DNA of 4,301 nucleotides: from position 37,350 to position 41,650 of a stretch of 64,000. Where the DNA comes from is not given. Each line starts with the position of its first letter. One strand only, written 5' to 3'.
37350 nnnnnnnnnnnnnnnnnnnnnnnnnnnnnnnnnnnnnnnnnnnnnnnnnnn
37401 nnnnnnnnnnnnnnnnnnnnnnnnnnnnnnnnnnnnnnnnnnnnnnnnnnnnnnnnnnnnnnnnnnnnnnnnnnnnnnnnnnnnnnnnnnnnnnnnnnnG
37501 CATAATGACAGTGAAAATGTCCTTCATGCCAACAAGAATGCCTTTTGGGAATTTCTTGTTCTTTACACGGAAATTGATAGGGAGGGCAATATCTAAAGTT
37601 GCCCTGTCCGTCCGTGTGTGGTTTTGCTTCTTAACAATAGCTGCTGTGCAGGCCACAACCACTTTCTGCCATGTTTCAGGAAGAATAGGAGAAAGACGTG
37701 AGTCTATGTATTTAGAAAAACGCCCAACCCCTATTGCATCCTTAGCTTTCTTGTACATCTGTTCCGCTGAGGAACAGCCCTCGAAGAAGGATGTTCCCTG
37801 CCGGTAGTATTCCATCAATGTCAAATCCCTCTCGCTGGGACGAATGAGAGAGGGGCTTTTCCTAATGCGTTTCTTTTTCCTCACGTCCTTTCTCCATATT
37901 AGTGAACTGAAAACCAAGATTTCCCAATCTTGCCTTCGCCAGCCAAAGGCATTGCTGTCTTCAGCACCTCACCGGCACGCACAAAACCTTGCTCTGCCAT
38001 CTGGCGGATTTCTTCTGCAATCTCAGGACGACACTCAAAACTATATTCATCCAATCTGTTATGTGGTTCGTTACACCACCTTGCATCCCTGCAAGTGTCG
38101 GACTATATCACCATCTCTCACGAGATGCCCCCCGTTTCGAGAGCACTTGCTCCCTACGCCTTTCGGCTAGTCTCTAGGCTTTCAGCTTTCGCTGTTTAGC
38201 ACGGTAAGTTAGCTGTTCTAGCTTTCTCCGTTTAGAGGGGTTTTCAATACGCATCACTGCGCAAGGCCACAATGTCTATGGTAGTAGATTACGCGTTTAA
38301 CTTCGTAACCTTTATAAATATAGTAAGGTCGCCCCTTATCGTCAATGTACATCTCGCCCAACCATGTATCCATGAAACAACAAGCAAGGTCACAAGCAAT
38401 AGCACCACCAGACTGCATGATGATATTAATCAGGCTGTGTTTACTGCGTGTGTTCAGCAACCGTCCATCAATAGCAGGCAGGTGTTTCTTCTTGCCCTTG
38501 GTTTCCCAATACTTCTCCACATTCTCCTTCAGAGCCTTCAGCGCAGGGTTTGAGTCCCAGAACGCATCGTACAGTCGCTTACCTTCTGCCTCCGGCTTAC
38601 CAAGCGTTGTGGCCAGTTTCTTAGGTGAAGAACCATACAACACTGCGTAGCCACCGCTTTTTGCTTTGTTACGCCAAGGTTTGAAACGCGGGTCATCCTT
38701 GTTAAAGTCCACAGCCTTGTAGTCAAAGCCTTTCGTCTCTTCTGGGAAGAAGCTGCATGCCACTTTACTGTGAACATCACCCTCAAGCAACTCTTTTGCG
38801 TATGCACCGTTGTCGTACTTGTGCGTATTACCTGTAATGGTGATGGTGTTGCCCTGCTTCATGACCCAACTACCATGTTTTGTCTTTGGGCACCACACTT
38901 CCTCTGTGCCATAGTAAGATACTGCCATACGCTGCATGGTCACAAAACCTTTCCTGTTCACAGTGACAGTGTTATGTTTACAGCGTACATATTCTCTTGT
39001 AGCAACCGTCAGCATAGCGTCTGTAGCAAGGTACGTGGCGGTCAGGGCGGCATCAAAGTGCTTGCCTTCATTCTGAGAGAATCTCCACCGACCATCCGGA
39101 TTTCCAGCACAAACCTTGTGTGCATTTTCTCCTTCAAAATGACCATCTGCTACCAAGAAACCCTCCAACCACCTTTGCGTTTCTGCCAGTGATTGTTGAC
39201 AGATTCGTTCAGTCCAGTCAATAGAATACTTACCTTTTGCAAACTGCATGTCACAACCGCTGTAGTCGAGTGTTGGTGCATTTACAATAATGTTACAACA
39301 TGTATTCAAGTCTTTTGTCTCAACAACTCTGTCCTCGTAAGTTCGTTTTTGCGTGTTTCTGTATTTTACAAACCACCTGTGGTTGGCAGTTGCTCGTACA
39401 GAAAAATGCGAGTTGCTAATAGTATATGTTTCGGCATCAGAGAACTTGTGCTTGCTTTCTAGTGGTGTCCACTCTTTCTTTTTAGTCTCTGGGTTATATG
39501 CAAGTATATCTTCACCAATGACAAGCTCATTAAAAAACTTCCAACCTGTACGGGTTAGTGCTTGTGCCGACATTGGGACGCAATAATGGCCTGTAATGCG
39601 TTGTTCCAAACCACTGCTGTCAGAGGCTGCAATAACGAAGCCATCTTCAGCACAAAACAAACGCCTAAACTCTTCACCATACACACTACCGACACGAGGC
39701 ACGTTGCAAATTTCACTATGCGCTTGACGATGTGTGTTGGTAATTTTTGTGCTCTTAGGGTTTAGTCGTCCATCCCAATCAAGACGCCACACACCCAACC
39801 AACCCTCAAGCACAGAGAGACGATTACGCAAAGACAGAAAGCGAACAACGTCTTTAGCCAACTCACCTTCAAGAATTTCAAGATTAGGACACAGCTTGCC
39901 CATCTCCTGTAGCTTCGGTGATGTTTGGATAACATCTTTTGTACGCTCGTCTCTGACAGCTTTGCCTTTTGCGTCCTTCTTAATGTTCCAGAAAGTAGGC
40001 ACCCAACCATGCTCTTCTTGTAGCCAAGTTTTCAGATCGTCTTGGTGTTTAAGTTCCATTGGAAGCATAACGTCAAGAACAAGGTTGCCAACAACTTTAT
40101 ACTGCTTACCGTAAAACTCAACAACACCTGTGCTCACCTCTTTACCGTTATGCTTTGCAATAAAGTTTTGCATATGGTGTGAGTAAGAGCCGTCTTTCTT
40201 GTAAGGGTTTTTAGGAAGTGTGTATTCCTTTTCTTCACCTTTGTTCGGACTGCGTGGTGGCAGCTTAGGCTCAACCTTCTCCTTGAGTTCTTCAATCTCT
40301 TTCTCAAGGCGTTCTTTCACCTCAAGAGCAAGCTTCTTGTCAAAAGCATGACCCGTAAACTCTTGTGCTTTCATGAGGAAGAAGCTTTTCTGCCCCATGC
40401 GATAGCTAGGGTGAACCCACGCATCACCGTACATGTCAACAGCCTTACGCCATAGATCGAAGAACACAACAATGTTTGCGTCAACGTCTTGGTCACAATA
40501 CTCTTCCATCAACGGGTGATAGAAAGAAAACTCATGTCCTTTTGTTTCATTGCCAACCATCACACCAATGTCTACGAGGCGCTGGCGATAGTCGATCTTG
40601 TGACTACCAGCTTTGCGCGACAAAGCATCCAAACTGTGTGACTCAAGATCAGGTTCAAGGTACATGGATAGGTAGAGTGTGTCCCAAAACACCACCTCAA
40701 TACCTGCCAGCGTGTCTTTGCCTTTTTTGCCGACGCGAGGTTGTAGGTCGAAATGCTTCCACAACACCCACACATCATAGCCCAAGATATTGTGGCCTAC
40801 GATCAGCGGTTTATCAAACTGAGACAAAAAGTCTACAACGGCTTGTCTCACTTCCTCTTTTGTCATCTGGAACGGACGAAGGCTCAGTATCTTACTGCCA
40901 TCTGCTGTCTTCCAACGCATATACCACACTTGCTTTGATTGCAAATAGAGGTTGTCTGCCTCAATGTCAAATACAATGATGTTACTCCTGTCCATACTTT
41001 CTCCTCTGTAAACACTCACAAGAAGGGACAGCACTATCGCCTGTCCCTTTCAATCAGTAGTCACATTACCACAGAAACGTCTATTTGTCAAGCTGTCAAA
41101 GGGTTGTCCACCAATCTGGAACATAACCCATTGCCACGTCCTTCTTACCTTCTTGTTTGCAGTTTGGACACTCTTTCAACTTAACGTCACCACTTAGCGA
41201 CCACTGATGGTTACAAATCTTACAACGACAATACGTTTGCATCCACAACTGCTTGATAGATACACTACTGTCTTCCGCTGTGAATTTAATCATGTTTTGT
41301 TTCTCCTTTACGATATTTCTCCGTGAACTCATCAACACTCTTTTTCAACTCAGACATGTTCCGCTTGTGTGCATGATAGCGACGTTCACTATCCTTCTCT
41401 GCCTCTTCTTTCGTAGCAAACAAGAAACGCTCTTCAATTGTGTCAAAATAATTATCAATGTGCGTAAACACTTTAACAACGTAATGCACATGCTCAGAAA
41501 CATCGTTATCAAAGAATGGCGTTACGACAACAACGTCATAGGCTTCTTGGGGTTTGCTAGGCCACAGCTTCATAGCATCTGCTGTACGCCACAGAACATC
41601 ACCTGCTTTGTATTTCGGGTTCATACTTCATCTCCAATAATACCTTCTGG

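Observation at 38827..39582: Same DNA polymerase gene also carries a 252 aa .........-type intein after motif A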

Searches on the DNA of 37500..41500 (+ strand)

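Call 5: search_dna_similar(query=window:37500-41500:+, collection=phages, mode=near, max_rows=30)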
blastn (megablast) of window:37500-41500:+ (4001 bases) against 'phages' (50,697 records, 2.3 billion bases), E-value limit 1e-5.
No match.

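Call 12: search_rna_families(source=window, start=37700, end=38500, threshold=evalue, max_evalue=10, show_alignments=2)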
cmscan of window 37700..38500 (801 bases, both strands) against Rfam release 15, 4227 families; matches with E-value up to 10: 4.
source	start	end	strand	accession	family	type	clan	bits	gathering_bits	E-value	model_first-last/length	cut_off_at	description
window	38079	38287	-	RF00028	Intron_gpI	Intron;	-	45.9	50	2.1e-10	1-253/253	no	Group I catalytic intron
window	38108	38284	-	RF01807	GIR1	Gene; ribozyme;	-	17.9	100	0.1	1-201/201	no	GIR1 branching ribozyme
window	38369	38476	-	RF00016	SNORD14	Gene; snRNA; snoRNA; CD-box;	-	17.6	64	1.5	1-111/111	no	Small nucleolar RNA SNORD14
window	38306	38392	+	RF01189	sn1502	Gene; snRNA; snoRNA; CD-box;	-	16.5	60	2.3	1-87/87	no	Small nucleolar RNA sn1502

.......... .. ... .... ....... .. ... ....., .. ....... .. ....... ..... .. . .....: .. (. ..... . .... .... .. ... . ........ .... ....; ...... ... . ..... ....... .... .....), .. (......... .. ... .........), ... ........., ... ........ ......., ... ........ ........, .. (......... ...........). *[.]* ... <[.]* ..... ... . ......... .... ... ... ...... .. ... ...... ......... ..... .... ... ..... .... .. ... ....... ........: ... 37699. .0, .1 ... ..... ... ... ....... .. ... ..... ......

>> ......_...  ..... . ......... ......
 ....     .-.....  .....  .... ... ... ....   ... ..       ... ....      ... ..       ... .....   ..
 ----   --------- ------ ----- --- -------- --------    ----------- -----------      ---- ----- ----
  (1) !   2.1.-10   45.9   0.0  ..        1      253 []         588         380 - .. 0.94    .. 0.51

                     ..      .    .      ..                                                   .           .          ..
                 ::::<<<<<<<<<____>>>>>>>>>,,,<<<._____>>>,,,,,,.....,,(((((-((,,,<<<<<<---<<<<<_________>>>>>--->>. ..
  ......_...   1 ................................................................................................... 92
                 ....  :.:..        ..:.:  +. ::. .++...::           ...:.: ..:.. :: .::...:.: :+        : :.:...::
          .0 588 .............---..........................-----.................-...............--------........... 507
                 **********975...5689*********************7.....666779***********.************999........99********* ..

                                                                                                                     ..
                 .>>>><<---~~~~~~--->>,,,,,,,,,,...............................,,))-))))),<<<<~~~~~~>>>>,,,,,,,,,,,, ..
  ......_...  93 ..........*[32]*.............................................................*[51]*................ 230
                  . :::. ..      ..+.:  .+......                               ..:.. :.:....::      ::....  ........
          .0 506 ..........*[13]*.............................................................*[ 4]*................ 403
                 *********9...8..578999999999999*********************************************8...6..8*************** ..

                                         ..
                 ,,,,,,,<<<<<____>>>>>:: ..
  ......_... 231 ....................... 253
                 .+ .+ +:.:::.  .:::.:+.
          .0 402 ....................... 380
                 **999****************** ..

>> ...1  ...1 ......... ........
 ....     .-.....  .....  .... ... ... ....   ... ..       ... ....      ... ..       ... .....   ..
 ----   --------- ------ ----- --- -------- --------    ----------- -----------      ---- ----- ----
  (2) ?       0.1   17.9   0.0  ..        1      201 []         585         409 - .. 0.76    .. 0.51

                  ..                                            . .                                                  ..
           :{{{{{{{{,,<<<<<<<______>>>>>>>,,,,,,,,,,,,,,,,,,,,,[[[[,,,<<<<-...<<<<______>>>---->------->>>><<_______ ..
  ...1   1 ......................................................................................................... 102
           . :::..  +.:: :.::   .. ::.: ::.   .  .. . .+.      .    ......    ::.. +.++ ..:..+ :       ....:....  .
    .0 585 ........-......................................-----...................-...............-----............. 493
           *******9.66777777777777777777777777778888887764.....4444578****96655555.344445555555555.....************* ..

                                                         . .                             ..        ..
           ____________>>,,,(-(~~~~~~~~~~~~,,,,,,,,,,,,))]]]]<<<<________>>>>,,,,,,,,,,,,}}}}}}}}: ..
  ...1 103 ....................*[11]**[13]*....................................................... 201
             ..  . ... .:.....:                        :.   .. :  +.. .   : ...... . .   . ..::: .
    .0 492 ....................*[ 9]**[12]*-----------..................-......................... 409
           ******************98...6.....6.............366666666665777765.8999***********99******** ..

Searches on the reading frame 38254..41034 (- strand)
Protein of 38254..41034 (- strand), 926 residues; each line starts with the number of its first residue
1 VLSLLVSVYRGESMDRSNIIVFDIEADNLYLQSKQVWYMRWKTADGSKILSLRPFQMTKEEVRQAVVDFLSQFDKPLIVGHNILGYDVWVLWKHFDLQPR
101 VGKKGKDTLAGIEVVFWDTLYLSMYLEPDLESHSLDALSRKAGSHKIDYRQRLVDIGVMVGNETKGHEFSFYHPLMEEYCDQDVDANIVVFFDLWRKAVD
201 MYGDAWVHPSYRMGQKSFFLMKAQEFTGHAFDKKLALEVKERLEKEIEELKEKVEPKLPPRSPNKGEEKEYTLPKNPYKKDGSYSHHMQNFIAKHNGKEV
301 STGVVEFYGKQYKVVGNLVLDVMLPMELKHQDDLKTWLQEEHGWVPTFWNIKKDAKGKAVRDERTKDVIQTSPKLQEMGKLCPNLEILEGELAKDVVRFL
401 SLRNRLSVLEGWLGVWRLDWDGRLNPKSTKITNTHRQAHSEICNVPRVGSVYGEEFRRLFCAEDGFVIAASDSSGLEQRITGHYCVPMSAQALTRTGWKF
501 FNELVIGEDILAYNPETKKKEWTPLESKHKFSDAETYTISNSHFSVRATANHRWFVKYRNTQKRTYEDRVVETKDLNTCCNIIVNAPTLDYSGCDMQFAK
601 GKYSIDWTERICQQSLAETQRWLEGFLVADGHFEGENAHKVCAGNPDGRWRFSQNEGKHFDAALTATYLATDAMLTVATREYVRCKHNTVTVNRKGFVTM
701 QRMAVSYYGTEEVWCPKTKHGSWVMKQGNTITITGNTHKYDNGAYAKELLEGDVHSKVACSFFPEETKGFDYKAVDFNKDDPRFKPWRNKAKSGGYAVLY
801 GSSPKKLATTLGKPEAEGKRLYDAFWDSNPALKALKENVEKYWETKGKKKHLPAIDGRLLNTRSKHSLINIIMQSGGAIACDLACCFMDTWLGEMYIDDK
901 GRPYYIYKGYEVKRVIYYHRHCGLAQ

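Call 3: search_protein_families(library=pfam, proteins=[window:38254-41034:-], max_evalue=1)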
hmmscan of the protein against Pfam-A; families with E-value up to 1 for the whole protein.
window:38254-41034:- (926 aa): 3 families
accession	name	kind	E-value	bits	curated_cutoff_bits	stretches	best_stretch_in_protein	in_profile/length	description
PF00476.26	DNA_pol_A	-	4.9e-10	39.3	34.3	1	786-894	205-322/381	DNA polymerase family A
PF13482.12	RNase_H_2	-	0.042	14.2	22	1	21-99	2-83/165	RNase_H superfamily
PF01079.26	Hint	-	0.18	11.8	29.7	1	480-584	8-116/213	Hint module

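Call 6: search_solved_structures(query=window:38254-41034:-, max_evalue=0.01, show_alignments=2)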
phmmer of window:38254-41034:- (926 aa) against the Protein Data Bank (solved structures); distinct sequences matched with E-value up to 0.01: 49.
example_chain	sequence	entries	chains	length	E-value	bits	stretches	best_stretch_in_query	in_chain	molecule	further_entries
1skr_A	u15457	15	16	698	7e-15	57.2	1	740-886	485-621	DNA polymerase | DNA-directed DNA polymerase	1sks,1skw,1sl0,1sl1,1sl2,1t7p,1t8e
6n7w_H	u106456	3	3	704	1e-14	56.6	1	740-886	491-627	DNA-directed DNA polymerase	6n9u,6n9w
2ajq_A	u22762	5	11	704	1e-14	56.6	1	740-886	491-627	T7 DNA polymerase | DNA-directed DNA polymerase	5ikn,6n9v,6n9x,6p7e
1zyq_A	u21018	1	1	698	4.1e-14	54.6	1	740-886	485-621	DNA polymerase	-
9qli_A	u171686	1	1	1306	4.2e-06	28.1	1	775-859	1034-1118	DNA polymerase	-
9qlh_A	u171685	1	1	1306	5.7e-06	27.7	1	775-859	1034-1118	DNA polymerase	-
4bwj_A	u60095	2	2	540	1.5e-05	26.3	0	787-880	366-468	DNA POLYMERASE I, THERMOSTABLE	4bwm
4xiu_A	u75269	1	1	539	1.5e-05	26.3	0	787-878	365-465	DNA polymerase I, thermostable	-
4n56_A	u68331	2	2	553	1.7e-05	26.1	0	787-878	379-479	DNA polymerase I, thermostable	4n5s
5w6k_A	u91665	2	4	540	2e-05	25.9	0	787-878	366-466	DNA polymerase I, thermostable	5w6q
2ktq_A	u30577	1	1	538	2e-05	25.9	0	787-878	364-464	PROTEIN (LARGE FRAGMENT OF DNA POLYMERASE I)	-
4ktq_A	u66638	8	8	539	2e-05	25.9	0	787-878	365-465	PROTEIN (LARGE FRAGMENT OF DNA POLYMERASE I) | DNA polymerase I, thermostable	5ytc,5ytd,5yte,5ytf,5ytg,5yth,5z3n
1qtm_A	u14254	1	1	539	2e-05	25.9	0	787-878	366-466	DNA POLYMERASE I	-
1qss_A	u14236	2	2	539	2e-05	25.9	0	787-878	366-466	DNA POLYMERASE I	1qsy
1jxe_A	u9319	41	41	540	2e-05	25.9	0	787-878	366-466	TAQ DNA POLYMERASE I | PROTEIN (LARGE FRAGMENT OF DNA POLYMERASE I) | DNA polymerase I, thermostable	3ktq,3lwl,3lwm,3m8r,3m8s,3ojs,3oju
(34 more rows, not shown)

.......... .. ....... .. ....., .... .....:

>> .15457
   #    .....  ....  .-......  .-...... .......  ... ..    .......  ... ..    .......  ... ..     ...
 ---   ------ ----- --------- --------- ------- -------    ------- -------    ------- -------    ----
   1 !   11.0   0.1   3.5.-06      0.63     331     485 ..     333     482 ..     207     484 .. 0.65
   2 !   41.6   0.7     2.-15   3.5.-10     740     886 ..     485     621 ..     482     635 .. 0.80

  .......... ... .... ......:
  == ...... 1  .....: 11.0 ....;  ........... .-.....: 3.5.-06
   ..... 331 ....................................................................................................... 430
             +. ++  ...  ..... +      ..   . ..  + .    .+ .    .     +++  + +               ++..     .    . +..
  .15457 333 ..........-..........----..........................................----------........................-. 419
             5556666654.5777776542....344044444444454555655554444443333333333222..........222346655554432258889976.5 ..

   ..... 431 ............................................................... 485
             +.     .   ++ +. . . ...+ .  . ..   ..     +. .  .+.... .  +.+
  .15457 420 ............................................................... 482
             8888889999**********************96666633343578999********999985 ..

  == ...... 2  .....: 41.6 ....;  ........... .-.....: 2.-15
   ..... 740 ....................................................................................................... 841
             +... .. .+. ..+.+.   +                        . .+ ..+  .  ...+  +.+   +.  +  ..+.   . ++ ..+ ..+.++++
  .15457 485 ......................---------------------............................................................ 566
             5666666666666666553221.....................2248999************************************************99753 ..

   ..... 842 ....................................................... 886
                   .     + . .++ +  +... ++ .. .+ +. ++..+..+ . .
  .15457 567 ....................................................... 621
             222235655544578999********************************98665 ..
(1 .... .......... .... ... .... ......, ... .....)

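Call 18: search_protein_families(library=ncbifam, proteins=[window:38254-41034:-], max_evalue=10)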
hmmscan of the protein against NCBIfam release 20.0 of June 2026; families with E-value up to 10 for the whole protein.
window:38254-41034:- (926 aa): 5 families
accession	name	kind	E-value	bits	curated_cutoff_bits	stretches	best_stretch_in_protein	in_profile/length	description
NF004397.1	PRK05755.1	equivalog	1e-07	30.9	720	2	787-849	714-783/889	DNA polymerase I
NF011540.0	PRK14975.1-4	equivalog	2.3e-05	23.1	601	2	785-890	401-511/576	bifunctional 3'-5' exonuclease/DNA polymerase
TIGR00593.1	pola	equivalog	0.00011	20.7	600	1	787-850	715-778/890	DNA polymerase I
TIGR01405.1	polC_Gram_pos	equivalog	0.035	11.7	1043.45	1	59-143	253-327/1211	DNA polymerase III subunit alpha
NF011539.0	PRK14975.1-3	equivalog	0.11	10.8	640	0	420-481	350-416/628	bifunctional 3'-5' exonuclease/DNA polymerase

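Call 19: search_protein_families(library=phrogs, proteins=[window:38254-41034:-], max_evalue=1)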
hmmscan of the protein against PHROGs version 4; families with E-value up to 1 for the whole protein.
window:38254-41034:- (926 aa): 13 families
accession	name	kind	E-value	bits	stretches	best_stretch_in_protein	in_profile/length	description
phrog_17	-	DNA, RNA and nucleotide metabolism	5.2e-89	300.7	2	14-487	667-1027/1445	DNA polymerase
phrog_15971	-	DNA, RNA and nucleotide metabolism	2.2e-26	93.9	2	739-890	185-310/376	DNA polymerase I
phrog_8888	-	DNA, RNA and nucleotide metabolism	2e-19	71.7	1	788-911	65-189/295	DNA polymerase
phrog_6375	-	DNA, RNA and nucleotide metabolism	9.2e-17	62.6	1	799-896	1-110/204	DNA polymerase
phrog_16667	-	DNA, RNA and nucleotide metabolism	1.1e-14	55.5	1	808-892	2-85/229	DNA polymerase I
phrog_403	-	DNA, RNA and nucleotide metabolism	4.9e-10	39.8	1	12-194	60-246/321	DNA polymerase exonuclease subunit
phrog_10285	-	DNA, RNA and nucleotide metabolism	9e-07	29.2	2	774-841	109-169/321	DNA polymerase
phrog_2573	-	DNA, RNA and nucleotide metabolism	7.3e-05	23.1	1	751-851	48-149/336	DNA polymerase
phrog_9556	-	DNA, RNA and nucleotide metabolism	0.00023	21.3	1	134-265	127-251/441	DNA polymerase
phrog_35406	-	DNA, RNA and nucleotide metabolism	0.006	16.8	1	777-827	98-148/320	DNA polymerase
phrog_23226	-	DNA, RNA and nucleotide metabolism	0.034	13.6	0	438-481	311-354/611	DNA polymerase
phrog_5995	-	DNA, RNA and nucleotide metabolism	0.25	11.8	1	796-846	2-52/236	DNA polymerase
phrog_17554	-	unknown function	0.3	12.5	1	650-706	30-85/96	-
